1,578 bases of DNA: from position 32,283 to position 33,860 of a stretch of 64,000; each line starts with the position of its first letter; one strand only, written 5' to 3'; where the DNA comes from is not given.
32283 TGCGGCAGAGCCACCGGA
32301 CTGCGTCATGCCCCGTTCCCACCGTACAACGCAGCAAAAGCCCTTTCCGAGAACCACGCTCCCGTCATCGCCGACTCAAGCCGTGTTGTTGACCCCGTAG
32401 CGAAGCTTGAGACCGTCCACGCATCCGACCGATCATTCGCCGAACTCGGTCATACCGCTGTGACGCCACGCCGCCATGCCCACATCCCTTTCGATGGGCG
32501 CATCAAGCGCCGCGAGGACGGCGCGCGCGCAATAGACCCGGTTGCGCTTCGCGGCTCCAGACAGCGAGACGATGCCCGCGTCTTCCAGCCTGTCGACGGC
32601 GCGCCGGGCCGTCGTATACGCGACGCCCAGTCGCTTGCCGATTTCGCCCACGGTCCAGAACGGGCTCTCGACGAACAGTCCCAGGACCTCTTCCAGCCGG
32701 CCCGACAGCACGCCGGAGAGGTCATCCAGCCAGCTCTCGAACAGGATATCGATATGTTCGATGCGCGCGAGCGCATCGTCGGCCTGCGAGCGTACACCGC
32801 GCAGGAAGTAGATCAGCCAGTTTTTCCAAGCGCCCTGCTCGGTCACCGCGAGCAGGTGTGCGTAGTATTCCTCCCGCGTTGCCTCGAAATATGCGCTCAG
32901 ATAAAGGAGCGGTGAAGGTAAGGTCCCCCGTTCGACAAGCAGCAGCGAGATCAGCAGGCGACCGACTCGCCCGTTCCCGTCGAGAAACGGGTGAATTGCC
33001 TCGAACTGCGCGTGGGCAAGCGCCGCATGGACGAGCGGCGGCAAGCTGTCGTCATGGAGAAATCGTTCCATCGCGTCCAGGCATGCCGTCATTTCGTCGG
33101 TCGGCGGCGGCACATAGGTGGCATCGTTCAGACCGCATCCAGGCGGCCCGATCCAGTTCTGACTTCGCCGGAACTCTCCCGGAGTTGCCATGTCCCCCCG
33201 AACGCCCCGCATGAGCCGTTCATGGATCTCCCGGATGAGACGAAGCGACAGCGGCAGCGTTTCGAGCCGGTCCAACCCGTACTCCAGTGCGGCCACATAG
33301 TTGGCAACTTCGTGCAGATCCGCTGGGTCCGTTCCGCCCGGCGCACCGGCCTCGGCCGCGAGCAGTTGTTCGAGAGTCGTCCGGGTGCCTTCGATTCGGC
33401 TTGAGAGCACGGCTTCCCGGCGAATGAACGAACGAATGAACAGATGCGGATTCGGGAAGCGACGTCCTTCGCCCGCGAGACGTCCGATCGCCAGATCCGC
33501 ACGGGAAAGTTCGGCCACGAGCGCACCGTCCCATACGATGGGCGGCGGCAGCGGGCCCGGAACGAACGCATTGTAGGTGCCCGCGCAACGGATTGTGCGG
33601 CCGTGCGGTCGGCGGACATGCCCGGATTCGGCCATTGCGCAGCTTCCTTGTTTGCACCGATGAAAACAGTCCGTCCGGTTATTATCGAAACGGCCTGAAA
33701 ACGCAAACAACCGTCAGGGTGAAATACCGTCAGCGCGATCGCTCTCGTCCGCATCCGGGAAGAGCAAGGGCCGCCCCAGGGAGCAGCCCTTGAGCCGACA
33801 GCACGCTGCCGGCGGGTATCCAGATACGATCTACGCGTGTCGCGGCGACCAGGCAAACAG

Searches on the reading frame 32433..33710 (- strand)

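Call 43: search_protein_families(library=pfam, proteins=[window:32433-33710:-], max_evalue=0.01)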
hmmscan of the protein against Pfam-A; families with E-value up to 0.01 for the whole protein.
window:32433-33710:- (425 aa): 11 families
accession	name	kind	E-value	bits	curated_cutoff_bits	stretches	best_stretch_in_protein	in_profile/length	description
PF13784.11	Fic_N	-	5.7e-26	90.8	26.7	1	66-147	2-82/82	Fic/DOC family N-terminal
PF02661.23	Fic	-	1e-20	74.8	24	1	153-258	1-93/93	Fic/DOC family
PF09397.16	FtsK_gamma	-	0.00014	22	30.6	1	340-393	8-61/63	Ftsk gamma domain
PF12802.13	MarR_2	-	0.00026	21.5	27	1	353-383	22-52/61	MarR family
PF08279.18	HTH_11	-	0.00082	19.6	25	1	338-381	1-47/55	HTH domain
PF13412.12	HTH_24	-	0.001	19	21.9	1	353-381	19-47/48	Winged helix-turn-helix DNA-binding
PF01047.28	MarR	-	0.0033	17.7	24.6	1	353-382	19-48/59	MarR family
PF07756.17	DUF1612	-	0.0054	17.4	30.1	0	221-281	24-83/127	Protein of unknown function (DUF1612)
PF09339.16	HTH_IclR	-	0.0058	16.8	22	0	341-381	7-48/52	IclR helix-turn-helix domain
PF00392.27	GntR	-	0.0072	16.4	27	0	354-382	27-55/64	Bacterial regulatory proteins, gntR family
PF13518.12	HTH_28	-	0.0075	16.8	25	0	353-389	14-50/52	Helix-turn-helix domain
